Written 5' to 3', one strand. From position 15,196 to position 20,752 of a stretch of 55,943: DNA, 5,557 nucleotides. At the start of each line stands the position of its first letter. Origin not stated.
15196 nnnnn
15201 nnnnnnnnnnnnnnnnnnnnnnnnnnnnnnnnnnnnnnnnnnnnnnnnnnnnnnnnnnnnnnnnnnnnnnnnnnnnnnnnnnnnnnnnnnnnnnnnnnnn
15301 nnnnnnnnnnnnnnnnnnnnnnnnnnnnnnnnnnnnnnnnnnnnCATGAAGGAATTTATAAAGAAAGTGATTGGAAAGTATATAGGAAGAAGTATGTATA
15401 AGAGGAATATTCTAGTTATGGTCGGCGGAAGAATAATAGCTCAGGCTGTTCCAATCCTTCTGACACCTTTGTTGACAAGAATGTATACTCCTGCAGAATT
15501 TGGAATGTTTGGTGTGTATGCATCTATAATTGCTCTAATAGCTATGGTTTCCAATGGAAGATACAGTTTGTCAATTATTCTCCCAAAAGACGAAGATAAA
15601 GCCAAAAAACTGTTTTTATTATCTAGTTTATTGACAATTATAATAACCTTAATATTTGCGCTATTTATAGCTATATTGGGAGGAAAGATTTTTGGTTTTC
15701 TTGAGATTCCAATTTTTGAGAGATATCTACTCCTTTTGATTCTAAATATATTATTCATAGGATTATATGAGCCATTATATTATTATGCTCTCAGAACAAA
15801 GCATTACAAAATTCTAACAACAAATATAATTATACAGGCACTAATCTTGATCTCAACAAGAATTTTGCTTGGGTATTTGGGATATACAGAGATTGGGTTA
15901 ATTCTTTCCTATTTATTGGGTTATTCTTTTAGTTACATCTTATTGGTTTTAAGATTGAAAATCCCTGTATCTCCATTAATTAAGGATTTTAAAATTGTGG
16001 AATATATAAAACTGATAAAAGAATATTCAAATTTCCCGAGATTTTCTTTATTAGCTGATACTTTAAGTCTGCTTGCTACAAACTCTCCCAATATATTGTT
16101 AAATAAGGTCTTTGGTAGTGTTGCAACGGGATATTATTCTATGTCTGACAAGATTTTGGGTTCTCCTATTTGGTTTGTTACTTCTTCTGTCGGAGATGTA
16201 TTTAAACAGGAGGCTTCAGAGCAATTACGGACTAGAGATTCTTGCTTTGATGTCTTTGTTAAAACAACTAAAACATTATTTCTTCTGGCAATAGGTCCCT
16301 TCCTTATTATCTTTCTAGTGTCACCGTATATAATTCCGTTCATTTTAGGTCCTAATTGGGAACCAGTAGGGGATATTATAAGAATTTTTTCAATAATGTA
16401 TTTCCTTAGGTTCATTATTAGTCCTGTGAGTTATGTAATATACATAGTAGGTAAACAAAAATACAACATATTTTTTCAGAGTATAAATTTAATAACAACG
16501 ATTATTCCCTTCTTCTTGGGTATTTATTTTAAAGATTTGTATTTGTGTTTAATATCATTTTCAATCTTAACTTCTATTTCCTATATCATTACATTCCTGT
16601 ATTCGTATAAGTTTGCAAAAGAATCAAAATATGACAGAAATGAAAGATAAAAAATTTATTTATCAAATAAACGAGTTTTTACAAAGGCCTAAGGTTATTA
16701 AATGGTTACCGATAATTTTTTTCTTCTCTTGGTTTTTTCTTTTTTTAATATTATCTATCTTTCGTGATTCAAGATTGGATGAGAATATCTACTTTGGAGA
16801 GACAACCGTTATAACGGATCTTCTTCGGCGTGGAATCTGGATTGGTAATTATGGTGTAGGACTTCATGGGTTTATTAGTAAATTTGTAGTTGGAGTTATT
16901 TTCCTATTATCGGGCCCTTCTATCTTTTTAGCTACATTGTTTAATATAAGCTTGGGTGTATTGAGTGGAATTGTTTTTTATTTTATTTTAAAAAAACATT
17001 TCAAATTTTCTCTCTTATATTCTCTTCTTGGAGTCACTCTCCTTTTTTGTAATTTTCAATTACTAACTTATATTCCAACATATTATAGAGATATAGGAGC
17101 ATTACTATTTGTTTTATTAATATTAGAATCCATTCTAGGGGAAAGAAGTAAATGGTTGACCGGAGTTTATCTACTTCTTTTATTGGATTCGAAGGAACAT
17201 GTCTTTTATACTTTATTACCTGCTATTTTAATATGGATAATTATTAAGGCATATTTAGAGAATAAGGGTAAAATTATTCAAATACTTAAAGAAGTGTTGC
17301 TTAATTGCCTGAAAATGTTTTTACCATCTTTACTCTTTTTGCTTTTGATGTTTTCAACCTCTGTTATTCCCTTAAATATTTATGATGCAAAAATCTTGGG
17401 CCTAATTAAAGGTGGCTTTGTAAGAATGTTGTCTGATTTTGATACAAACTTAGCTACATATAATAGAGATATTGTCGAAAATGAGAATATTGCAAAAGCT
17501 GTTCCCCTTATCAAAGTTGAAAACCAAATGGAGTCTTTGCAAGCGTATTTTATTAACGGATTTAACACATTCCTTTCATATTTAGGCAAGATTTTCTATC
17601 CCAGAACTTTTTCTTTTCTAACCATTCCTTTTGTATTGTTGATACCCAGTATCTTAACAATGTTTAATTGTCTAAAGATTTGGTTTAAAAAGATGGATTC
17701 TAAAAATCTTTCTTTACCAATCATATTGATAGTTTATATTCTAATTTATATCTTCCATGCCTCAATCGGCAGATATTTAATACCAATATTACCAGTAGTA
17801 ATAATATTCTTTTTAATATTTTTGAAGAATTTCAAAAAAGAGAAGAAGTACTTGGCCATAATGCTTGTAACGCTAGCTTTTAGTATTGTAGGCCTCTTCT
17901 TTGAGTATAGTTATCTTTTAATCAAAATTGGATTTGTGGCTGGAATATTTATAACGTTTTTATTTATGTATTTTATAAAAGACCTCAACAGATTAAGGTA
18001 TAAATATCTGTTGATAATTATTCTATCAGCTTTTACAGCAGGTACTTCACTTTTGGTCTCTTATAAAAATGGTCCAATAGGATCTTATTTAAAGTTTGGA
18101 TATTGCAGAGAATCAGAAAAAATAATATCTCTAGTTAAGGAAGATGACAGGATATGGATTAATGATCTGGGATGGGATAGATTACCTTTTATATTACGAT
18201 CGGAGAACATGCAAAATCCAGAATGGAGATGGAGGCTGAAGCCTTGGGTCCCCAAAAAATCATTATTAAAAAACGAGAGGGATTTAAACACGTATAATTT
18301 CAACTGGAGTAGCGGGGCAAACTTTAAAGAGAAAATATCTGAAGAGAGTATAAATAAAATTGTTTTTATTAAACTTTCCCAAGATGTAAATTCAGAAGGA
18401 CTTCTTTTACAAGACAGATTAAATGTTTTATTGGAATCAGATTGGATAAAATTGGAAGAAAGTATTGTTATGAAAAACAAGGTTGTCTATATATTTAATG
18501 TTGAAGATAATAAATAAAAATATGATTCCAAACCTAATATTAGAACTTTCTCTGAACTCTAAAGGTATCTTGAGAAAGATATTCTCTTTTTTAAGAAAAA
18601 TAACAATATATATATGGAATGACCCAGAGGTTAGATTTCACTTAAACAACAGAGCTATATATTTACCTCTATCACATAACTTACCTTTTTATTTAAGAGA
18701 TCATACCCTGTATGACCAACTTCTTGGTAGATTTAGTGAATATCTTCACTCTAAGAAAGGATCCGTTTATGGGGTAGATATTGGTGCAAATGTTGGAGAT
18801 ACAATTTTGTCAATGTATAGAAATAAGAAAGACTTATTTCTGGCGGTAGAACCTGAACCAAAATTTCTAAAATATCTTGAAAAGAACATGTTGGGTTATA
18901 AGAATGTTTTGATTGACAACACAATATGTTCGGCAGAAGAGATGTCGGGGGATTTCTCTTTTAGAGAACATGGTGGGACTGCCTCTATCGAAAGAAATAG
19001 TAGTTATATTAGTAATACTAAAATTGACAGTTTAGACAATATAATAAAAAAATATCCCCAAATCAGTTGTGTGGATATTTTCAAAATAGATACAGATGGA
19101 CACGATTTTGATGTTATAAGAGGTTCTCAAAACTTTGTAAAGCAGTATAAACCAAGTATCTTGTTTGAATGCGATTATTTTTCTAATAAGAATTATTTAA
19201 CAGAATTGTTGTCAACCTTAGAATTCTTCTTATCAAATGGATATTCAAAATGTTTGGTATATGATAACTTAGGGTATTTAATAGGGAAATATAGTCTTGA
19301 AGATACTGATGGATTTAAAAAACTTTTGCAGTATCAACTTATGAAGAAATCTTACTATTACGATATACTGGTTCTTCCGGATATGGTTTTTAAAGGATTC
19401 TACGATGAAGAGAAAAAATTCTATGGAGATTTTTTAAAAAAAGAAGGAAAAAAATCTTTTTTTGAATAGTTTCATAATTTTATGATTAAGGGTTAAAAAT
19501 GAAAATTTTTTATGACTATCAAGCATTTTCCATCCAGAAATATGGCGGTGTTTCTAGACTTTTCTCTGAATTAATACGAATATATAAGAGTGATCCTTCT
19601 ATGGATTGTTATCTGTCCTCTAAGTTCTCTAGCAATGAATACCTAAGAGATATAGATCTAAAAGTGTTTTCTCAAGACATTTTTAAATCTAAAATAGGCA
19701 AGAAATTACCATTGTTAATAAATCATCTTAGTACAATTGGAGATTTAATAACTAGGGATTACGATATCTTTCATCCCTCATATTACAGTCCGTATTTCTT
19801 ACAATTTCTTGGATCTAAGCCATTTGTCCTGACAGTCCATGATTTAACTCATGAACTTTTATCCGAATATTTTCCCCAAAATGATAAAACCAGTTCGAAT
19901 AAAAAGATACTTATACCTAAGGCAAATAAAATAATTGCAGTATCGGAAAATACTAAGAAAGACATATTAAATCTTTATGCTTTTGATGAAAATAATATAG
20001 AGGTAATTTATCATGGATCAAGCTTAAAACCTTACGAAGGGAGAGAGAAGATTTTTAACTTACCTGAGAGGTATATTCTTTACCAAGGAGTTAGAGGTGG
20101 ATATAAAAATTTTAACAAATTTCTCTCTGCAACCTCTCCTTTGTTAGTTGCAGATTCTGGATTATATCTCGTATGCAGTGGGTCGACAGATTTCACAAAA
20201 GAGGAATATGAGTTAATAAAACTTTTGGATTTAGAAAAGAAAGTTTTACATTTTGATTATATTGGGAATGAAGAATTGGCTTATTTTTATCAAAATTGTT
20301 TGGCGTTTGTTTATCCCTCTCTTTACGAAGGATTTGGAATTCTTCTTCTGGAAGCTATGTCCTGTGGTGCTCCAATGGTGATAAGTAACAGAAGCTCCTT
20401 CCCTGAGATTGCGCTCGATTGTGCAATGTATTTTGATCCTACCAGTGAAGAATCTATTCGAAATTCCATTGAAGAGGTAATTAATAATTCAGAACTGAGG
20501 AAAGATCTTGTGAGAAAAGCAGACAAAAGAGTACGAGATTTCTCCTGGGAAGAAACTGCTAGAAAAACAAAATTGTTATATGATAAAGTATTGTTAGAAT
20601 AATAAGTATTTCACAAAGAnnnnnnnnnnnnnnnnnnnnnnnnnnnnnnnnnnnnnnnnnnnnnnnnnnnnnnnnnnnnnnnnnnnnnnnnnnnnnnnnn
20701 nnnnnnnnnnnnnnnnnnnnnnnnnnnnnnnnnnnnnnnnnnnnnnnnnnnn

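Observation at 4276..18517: Glycan island with three GT-C-fold membrane proteins, two Wzx flippases and a polyprenyl-phosphate sugar synthase, but no Wzy, WaaL, Wzz or ABC exporter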

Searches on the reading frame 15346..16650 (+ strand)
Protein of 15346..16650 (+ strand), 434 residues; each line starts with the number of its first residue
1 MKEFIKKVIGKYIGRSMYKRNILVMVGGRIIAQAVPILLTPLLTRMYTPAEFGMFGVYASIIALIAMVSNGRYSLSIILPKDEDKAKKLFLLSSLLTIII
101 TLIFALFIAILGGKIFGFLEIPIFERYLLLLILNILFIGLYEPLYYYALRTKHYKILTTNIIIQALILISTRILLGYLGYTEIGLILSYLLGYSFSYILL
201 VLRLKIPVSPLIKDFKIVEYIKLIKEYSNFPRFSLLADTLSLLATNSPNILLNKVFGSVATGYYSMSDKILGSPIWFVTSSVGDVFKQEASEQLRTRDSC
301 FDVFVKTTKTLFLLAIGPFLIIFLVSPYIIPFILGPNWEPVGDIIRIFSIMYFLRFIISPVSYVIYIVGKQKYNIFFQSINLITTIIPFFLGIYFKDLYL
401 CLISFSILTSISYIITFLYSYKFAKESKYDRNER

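Call 4: search_protein_families(library=pfam, proteins=[window:15346-16650:+], max_evalue=0.01)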
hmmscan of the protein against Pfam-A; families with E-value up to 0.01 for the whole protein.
window:15346-16650:+ (434 aa): 2 families
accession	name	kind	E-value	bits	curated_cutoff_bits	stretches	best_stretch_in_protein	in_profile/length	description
PF13440.11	Polysacc_synt_3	-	4.1e-22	79.2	23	1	42-341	1-291/293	Polysaccharide biosynthesis protein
PF01943.22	Polysacc_synt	-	4.1e-12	46.5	28.2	1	20-283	3-263/274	Polysaccharide biosynthesis protein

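Call 10: search_protein_families(library=ncbifam, proteins=[window:15346-16650:+], max_evalue=1)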
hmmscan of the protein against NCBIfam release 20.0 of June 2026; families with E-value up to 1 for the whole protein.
window:15346-16650:+ (434 aa): 3 families
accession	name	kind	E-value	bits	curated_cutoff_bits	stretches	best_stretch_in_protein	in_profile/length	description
NF007773.0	PRK10459.1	equivalog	1.6e-13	50.5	273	1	32-419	21-401/492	MOP flippase family protein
NF047674.1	TeichurnBiosyTuaB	equivalog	9e-11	41.5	580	1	35-415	25-398/469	teichuronic acid biosynthesis protein TuaB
NF006576.0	PRK09101.1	equivalog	0.047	12.5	346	1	396-429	192-225/376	class Ia ribonucleoside-diphosphate reductase subunit beta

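Call 61: search_solved_structures(query=window:15346-16650:+, max_evalue=0.01)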
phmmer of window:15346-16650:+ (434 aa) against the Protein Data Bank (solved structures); distinct sequences matched with E-value up to 0.01: 0.

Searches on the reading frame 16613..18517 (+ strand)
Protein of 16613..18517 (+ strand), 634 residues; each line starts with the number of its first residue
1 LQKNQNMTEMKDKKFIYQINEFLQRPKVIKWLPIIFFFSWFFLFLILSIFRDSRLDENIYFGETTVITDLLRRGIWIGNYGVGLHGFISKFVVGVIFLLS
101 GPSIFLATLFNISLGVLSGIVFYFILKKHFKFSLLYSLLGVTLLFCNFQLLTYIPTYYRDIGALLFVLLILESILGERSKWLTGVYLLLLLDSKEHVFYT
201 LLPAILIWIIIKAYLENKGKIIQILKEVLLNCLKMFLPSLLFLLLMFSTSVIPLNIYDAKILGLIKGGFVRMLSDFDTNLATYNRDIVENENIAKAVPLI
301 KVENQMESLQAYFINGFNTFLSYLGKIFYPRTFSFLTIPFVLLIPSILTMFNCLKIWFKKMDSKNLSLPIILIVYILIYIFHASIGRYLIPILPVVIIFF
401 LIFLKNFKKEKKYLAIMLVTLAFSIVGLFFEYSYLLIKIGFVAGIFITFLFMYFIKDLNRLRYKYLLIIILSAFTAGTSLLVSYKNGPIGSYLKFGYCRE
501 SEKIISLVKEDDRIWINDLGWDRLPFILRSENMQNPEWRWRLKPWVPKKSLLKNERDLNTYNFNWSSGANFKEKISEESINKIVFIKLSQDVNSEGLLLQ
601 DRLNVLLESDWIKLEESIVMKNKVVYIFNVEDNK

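Call 4: search_protein_families(library=pfam, proteins=[window:16613-18517:+], max_evalue=0.01)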
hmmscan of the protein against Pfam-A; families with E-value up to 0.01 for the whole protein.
window:16613-18517:+ (634 aa): 0 families

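Call 9: search_protein_families(library=pfam, proteins=[window:16613-18517:+], max_evalue=10)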
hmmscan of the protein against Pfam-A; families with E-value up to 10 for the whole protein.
window:16613-18517:+ (634 aa): 1 family
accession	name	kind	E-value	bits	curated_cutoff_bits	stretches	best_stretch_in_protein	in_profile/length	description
PF04341.17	DUF485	-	0.02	15.3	28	1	21-66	8-52/88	Protein of unknown function, DUF485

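Call 10: search_protein_families(library=ncbifam, proteins=[window:16613-18517:+], max_evalue=1)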
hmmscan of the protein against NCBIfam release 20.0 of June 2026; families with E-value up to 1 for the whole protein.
window:16613-18517:+ (634 aa): 0 families

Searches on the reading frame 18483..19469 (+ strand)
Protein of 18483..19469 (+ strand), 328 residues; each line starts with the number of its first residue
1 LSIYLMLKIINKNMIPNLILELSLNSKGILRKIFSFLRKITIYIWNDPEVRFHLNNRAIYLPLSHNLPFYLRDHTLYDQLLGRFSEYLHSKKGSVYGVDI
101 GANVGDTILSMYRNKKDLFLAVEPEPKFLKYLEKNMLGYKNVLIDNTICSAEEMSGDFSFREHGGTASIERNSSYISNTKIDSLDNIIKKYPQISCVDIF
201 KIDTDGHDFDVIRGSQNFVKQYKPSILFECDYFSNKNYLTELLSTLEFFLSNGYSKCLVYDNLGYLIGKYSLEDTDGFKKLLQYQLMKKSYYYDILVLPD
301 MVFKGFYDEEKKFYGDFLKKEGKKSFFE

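Call 4: search_protein_families(library=pfam, proteins=[window:18483-19469:+], max_evalue=0.01)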
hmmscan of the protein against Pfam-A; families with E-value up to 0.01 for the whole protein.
window:18483-19469:+ (328 aa): 1 family
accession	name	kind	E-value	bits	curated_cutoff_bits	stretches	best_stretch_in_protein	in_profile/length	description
PF05050.19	Methyltransf_21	-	7.7e-18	65.6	22.7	1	99-254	1-171/173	Methyltransferase FkbM domain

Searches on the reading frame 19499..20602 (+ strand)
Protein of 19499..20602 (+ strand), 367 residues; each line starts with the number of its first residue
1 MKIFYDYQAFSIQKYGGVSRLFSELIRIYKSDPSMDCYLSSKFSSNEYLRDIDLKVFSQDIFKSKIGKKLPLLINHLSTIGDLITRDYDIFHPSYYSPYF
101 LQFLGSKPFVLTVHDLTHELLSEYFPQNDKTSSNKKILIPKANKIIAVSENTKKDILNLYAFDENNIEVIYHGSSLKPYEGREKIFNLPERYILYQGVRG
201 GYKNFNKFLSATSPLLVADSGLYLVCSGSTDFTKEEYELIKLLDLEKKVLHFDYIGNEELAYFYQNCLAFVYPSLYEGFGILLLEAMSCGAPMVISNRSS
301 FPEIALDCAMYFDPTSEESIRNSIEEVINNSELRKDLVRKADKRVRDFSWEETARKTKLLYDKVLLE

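Call 4: search_protein_families(library=pfam, proteins=[window:19499-20602:+], max_evalue=0.01)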
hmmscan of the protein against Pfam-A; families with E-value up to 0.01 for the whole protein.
window:19499-20602:+ (367 aa): 5 families
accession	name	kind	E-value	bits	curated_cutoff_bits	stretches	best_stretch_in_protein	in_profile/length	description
PF00534.26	Glycos_transf_1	-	3.6e-28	98.7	26.4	1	186-344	11-172/172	Glycosyl transferases group 1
PF13692.12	Glyco_trans_1_4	-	1.7e-17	64.4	27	1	193-330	4-142/142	Glycosyl transferases group 1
PF13439.12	Glyco_transf_4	-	2e-11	44.7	28.5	1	73-173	57-165/170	Glycosyltransferase Family 4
PF20706.3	GT4-conflict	-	4.3e-06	26.4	26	1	264-355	279-383/385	Family 4 Glycosyltransferase in conflict systems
PF13524.12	Glyco_trans_1_2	-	7e-05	23.2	25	1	248-355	28-140/144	Glycosyl transferase-like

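Call 46: search_protein_families(library=ncbifam, proteins=[window:19499-20602:+], max_evalue=0.00001)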
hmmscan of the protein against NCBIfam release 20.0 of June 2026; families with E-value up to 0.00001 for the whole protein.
window:19499-20602:+ (367 aa): 22 families
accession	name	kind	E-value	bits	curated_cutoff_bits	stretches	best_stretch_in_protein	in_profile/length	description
TIGR02149.1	glgA_Coryne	subfamily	3.8e-28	98.7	302.4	1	99-365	99-391/391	glycogen synthase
NF050063.1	ProtGlycPglJ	equivalog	4.5e-19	68.9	500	1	136-356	139-358/363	N-acetylgalactosamine-N,N'-diacetylbacillosaminyl-diphospho-undecaprenol 4-alpha-N-acetylgalactosaminyltransferase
NF041010.1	glycosy_Agl16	equivalog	5e-17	61.8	575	1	96-364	92-351/352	glycosylation protein Agl16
TIGR03449.1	mycothiol_MshA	equivalog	1.2e-16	60.6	462.5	1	108-365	127-404/406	D-inositol-3-phosphate glycosyltransferase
TIGR04047.1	MSMEG_0565_glyc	hypoth_equivalog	1.1e-15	57.7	259.85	1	233-361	242-371/373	MSMEG_0565 family glycosyltransferase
NF038295.1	EPS_HpsP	equivalog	4.3e-12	45.7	550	1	203-364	220-387/388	hormogonium polysaccharide biosynthesis glycosyltransferase HpsP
TIGR04157.1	glyco_rSAM_CFB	subfamily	8.3e-12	44.8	400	1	133-313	161-347/406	TIGR04157 family glycosyltransferase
NF041876.1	EPS_EpsE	equivalog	6e-10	38.9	400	1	203-354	227-386/389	exopolysaccharide biosynthesis GT4 family glycosyltransferase EpsE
TIGR03999.1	thiol_BshA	equivalog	9.2e-10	38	273.7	1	234-365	242-374/375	N-acetyl-alpha-D-glucosaminyl L-malate synthase BshA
NF053787.1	GlcN_PG_synth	equivalog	4e-09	35.8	480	1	254-364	249-359/361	N-acetylglucosaminyl phosphatidylglycerol synthase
NF053513.1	Gtran_IagA_BgsA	equivalog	7.4e-09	35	460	1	247-365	216-332/333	LTA glycolipid anchor biosynthesis glycosyltransferase, IagA/BgsA family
TIGR02472.1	sucr_P_syn_N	equivalog_domain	9.2e-09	34.6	576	1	269-354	343-431/439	sucrose-phosphate synthase, putative, glycosyltransferase domain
NF047684.1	TeichurnBiosyTuaC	equivalog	2.6e-08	33.2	550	1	106-364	132-389/391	teichuronic acid biosynthesis protein TuaC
TIGR03088.1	stp2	hypoth_equivalog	3.6e-08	32.8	409.05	1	220-365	228-374/374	TIGR03088 family PEP-CTERM/XrtA system glycosyltransferase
NF038229.1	Glyco4_Geo_Pelo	equivalog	4.2e-08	32.6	400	1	136-365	104-337/338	GPMC system family 4 glycosyltransferase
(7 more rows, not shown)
